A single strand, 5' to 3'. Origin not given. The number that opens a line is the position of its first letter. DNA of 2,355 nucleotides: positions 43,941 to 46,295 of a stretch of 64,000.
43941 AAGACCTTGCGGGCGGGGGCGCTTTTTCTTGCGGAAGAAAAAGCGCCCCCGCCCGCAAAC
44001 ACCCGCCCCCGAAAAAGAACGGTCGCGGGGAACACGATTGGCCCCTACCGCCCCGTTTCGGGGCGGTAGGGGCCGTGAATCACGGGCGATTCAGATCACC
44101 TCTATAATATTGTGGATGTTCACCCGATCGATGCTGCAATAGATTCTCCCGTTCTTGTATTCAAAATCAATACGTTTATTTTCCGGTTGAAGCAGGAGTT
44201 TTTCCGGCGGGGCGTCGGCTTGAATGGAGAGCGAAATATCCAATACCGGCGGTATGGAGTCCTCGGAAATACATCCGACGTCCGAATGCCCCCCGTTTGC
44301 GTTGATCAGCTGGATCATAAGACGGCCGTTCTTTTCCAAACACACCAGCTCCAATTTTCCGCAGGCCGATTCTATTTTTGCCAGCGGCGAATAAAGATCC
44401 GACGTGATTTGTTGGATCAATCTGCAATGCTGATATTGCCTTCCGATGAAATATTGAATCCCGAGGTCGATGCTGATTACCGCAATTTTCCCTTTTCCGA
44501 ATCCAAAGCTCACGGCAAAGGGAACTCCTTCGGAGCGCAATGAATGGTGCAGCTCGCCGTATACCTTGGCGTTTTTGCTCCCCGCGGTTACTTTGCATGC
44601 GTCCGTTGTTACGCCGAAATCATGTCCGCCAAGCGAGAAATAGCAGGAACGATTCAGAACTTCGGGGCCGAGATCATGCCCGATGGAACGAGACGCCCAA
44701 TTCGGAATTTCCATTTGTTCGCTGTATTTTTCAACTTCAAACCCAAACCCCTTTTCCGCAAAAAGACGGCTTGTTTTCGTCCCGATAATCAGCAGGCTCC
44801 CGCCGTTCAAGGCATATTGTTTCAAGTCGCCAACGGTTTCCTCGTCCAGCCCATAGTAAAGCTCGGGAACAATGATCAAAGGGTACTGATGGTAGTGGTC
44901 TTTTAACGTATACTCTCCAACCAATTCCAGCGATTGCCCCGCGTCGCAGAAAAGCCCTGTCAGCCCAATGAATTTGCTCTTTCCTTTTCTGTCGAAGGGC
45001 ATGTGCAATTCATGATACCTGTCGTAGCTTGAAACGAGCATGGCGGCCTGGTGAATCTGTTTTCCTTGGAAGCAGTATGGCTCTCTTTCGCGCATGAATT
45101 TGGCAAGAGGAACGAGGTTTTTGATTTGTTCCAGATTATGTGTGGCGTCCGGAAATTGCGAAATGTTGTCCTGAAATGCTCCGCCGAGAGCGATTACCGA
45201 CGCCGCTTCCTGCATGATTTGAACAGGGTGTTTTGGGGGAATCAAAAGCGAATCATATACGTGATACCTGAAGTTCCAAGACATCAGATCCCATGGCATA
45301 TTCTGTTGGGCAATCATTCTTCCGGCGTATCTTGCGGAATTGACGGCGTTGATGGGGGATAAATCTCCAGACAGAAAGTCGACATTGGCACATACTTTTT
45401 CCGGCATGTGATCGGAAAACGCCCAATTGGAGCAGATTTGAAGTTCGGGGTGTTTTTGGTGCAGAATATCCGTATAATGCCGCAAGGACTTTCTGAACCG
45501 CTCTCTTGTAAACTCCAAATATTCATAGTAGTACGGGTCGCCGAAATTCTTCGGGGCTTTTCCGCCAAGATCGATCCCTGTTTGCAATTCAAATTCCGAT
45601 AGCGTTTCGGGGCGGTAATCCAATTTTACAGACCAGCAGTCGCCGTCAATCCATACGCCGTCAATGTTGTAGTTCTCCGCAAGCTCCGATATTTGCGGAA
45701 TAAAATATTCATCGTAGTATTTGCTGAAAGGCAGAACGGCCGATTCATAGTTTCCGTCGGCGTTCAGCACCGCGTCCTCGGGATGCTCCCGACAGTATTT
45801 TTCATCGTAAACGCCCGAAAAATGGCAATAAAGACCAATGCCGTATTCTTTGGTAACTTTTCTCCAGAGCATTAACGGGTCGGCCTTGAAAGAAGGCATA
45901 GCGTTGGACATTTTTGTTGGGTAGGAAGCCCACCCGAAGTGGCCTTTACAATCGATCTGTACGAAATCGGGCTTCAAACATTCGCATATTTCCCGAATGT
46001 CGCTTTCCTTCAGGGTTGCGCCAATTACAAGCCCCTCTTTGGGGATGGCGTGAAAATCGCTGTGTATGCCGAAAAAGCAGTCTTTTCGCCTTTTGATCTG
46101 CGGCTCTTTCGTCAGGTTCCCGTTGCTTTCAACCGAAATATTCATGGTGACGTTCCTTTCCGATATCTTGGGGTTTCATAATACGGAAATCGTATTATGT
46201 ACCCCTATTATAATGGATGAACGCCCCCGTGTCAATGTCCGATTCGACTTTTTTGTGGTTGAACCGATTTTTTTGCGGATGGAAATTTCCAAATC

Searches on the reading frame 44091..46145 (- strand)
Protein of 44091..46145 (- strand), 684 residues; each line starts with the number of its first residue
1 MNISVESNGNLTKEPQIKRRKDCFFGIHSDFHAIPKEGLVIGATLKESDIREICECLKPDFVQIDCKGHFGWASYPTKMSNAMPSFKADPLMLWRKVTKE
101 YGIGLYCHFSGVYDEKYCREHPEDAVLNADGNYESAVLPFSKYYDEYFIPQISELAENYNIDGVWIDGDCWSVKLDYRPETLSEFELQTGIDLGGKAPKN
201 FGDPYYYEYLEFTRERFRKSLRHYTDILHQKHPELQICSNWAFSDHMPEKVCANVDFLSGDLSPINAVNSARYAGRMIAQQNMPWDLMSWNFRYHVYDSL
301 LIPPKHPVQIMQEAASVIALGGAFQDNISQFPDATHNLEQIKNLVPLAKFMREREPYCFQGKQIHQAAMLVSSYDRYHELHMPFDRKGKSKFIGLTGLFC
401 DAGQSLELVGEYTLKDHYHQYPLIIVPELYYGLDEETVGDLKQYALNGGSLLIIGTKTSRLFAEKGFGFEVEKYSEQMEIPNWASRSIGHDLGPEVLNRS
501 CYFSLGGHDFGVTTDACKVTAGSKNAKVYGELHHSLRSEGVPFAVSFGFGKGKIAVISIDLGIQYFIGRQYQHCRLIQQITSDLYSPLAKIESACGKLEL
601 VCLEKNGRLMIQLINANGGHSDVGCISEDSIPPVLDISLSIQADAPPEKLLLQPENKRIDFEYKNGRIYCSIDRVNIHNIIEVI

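Call 70: search_protein_families(library=pfam, proteins=[window:44091-46145:-], max_evalue=0.00001)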
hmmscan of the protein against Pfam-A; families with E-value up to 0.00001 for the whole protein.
window:44091-46145:- (684 aa): 2 families
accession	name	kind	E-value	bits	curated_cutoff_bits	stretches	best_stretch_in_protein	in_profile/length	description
PF14871.12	GHL6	-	4.7e-07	30.5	35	1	60-167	15-131/132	Hypothetical glycosyl hydrolase 6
PF01120.23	Alpha_L_fucos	-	1.3e-06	28.5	25.2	1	67-216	116-217/345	Alpha-L-fucosidase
